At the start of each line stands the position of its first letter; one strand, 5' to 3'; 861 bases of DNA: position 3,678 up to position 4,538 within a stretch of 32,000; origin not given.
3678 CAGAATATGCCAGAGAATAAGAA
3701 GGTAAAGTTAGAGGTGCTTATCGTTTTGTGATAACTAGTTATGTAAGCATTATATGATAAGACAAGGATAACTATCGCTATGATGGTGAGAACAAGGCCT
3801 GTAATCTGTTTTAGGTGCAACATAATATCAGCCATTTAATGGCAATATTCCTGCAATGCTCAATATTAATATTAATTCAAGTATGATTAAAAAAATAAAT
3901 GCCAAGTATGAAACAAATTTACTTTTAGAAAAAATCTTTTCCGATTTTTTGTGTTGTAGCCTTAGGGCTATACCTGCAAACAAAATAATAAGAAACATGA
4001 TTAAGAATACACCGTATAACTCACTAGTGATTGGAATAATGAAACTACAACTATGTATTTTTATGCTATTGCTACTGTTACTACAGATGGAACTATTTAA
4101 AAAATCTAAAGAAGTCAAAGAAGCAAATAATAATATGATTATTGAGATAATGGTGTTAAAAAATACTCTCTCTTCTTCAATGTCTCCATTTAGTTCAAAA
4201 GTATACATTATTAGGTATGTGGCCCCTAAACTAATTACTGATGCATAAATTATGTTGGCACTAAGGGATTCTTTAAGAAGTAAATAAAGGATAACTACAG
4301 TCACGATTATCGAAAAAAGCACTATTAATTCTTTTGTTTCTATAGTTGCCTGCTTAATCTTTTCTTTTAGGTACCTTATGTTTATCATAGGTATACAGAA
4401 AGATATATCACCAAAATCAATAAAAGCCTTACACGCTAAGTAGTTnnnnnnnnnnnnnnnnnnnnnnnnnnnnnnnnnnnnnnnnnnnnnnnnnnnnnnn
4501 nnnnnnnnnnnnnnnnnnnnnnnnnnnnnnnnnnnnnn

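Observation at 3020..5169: AT-rich 2.1-kb islet bounded by a 13-nt direct repeat of the tRNA-Arg 3' end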

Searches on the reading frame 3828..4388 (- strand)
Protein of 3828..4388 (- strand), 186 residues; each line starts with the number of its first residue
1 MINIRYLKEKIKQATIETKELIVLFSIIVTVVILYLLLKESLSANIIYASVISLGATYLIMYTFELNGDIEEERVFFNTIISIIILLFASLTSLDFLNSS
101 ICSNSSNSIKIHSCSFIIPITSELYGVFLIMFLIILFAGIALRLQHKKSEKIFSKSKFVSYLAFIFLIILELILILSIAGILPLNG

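Call 8: search_protein_families(library=pfam, proteins=[window:3828-4388:-], max_evalue=0.1)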
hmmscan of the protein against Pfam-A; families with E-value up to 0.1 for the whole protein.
window:3828-4388:- (186 aa): 1 family
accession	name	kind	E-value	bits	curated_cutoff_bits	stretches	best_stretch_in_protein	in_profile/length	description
PF16927.11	HisKA_7TM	-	0.087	13.1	28.6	0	23-172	2-184/224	N-terminal 7TM region of histidine kinase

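Call 11: search_protein_families(library=phrogs, proteins=[window:3828-4388:-], max_evalue=0.1)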
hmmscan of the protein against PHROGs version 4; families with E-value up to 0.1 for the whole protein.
window:3828-4388:- (186 aa): 0 families

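Call 27: find_homologous_proteins(query=window:3828-4388:-, max_evalue=0.01)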
Query window:3828-4388:- (186 aa): 7 proteins with E <= 0.01 among 1160 candidates.
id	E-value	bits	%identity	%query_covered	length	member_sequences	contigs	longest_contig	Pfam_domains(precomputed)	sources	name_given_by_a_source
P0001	1.8e-95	335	93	100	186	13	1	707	-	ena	-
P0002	4.4e-87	308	84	100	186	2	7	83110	-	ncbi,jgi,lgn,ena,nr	ncbi:hypothetical protein M1589_04885 [Candidatus Marsarchaeota archaeon]|nr:hypothetical protein [C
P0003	2.4e-86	306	88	100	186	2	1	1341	-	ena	-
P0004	1.5e-78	280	79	99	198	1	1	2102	-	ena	-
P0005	3.8e-77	276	78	99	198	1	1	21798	-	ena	-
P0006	2.9e-75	270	79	99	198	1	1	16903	-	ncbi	-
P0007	4.7e-75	269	79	99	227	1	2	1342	-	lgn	-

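Call 28: find_encoding_contigs(protein=P0002, flank=10000, max_places=4)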
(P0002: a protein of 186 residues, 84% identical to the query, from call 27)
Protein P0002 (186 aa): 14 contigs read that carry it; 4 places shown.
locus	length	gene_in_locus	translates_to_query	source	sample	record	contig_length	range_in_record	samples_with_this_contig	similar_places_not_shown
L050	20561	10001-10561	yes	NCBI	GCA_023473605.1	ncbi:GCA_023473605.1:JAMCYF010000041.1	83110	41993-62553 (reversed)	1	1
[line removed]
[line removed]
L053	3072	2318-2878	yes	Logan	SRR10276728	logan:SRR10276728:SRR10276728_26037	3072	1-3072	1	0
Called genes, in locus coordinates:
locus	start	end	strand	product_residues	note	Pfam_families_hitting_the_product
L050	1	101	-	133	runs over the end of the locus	PF01850:PIN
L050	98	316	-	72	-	PF02697:VAPB_antitox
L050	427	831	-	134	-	-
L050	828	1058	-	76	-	-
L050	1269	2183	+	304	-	PF00924:MS_channel_2nd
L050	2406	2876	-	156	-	-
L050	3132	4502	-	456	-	PF07690:MFS_1, PF12832:MFS_1_like, PF07690:MFS_1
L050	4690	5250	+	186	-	PF00334:NDK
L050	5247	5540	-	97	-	PF01883:FeS_assembly_P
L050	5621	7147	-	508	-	PF03951:Gln-synt_N, PF00120:Gln-synt_C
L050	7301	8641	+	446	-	PF00270:DEAD, PF04851:ResIII (weak), PF00271:Helicase_C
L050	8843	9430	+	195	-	PF01022:HTH_5, PF08279:HTH_11, PF12840:HTH_20 (weak), PF13412:HTH_24 (weak), PF13371:TPR_9 (weak), PF13414:TPR_11, PF14559:TPR_19 (weak), PF00515:TPR_1 (weak), +9 more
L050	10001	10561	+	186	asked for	-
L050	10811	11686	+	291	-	-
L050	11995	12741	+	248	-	-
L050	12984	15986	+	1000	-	PF05048:NosD (weak), PF13229:Beta_helix, PF05048:NosD, PF13229:Beta_helix (weak), PF05048:NosD, PF13229:Beta_helix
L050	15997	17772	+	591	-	PF04675:DNA_ligase_A_N, PF01068:DNA_ligase_A_M, PF09414:RNA_ligase, PF04679:DNA_ligase_A_C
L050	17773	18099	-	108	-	-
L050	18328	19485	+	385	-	-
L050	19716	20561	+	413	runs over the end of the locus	PF00589:Phage_integrase, PF22823:MrpR_C_cat (faint)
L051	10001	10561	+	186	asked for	-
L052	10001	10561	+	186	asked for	-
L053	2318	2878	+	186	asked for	-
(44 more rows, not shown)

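Call 29: find_encoding_contigs(protein=P0005, flank=10000, max_places=3)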
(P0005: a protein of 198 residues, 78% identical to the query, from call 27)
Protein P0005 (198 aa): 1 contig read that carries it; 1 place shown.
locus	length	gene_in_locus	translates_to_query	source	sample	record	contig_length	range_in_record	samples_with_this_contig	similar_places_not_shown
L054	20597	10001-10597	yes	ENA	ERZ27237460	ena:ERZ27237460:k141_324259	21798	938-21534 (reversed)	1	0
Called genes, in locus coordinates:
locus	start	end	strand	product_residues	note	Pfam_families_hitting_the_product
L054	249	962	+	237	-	-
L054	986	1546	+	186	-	PF18306:LDcluster4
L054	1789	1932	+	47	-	PF01797:Y1_Tnp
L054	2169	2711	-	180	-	PF00485:PRK, PF13238:AAA_18 (weak)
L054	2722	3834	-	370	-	PF03951:Gln-synt_N (weak), PF00120:Gln-synt_C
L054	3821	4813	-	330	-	PF13353:Fer4_12, PF04055:Radical_SAM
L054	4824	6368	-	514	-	PF01966:HD, PF13353:Fer4_12 (weak), PF04055:Radical_SAM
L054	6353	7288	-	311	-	-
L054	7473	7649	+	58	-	-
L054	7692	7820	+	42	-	-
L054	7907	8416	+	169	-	PF01797:Y1_Tnp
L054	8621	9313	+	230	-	PF01609:DDE_Tnp_1, PF13612:DDE_Tnp_1_3 (weak)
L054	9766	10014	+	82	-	-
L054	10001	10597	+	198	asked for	-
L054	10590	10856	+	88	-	-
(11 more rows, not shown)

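Call 30: find_encoding_contigs(protein=P0006, flank=10000, max_places=3)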
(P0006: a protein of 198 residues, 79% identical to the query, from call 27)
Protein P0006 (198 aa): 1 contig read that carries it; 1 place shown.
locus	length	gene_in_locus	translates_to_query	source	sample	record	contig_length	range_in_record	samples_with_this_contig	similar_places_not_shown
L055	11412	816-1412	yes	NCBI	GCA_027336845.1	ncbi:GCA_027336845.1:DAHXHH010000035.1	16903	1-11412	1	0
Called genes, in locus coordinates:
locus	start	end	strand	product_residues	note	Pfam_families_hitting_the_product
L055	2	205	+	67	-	?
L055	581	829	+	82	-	-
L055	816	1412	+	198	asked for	-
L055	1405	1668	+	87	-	-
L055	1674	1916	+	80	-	-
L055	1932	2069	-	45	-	-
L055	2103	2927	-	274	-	PF01875:Memo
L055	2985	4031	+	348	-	PF00817:IMS, PF11798:IMS_HHH (weak), PF21999:IMS_HHH_1, PF11799:IMS_C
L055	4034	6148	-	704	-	PF00890:FAD_binding_2 (faint), PF01946:Thi4 (faint), PF07992:Pyr_redox_2, PF14890:Intein_splicing (weak), PF14528:LAGLIDADG_3, PF07992:Pyr_redox_2, PF13738:Pyr_redox_3, PF00070:Pyr_redox, +1 more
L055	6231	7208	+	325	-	-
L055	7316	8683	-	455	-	-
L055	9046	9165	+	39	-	-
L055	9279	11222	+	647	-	PF00493:MCM (faint), PF01078:Mg_chelatase, PF05496:RuvB_N (faint), PF07728:AAA_5 (weak), PF00158:Sigma54_activat (weak), PF20436:LonB_AAA-LID, PF05362:Lon_C, PF13541:ChlI (weak), +5 more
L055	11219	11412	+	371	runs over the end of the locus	PF04406:TP6A_N, PF20768:Topo_VI_alpha (weak), PF21180:TOP6A-Spo11_Toprim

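Call 43: search_protein_families(library=pfam, proteins=[L050:10811-11686:+, L050:11995-12741:+, L055:581-829:+, L055:1674-1916:+], max_evalue=0.1)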
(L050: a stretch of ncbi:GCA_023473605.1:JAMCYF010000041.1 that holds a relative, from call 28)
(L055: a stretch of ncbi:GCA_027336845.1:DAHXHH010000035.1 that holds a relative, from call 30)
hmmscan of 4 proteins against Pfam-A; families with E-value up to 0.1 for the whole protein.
L050:10811-11686:+ (291 aa): 0 families

L050:11995-12741:+ (248 aa): 0 families

L055:581-829:+ (82 aa): 3 families
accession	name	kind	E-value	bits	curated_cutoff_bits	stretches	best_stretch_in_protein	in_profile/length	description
PF04276.17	DUF443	-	0.0019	18.5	26.2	1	14-69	137-193/202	Protein of unknown function (DUF443)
PF09874.14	DUF2101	-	0.0037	17.5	22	1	27-79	88-146/206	Predicted membrane protein (DUF2101)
PF18160.6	SLATT_5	-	0.04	13.7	29.5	1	17-66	30-81/192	SMODS and SLOG-associating 2TM effector domain family 5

L055:1674-1916:+ (80 aa): 4 families
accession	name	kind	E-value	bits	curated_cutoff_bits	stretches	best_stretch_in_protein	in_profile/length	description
PF10271.14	Tmp39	-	0.023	14.1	28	1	12-73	215-281/422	Putative transmembrane protein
PF08733.15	PalH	-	0.049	13.1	34.1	1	20-75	241-296/332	PalH/RIM21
PF20990.2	DUF2207_C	-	0.063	13.4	33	1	20-75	130-185/247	Predicted membrane protein (DUF2207) C-terminal domain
PF01335.27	DED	-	0.096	13.4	35.9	0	2-29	29-56/82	Death effector domain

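Call 46: find_encoding_contigs(protein=P0004, flank=10000, max_places=4)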
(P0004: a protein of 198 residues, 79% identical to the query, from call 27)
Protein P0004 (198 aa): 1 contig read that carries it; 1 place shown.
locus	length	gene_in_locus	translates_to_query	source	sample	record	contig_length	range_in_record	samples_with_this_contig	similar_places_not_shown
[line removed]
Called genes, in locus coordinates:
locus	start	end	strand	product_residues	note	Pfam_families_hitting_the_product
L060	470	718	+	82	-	-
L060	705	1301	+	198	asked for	-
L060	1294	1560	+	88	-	-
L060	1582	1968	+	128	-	-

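Call 99: search_protein_families(library=padloc, proteins=[window:3828-4388:-], max_evalue=0.01)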
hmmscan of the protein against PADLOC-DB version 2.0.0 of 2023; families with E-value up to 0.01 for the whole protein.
window:3828-4388:- (186 aa): 0 families

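Call 100: search_protein_families(library=ncbifam, proteins=[window:3828-4388:-], max_evalue=0.01)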
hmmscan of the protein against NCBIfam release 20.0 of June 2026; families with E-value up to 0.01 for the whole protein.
window:3828-4388:- (186 aa): 1 family
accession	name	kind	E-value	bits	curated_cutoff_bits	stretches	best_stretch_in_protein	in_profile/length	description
TIGR02614.1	ftsW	equivalog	0.0082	15.3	337.5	1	116-186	257-327/357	putative lipid II flippase FtsW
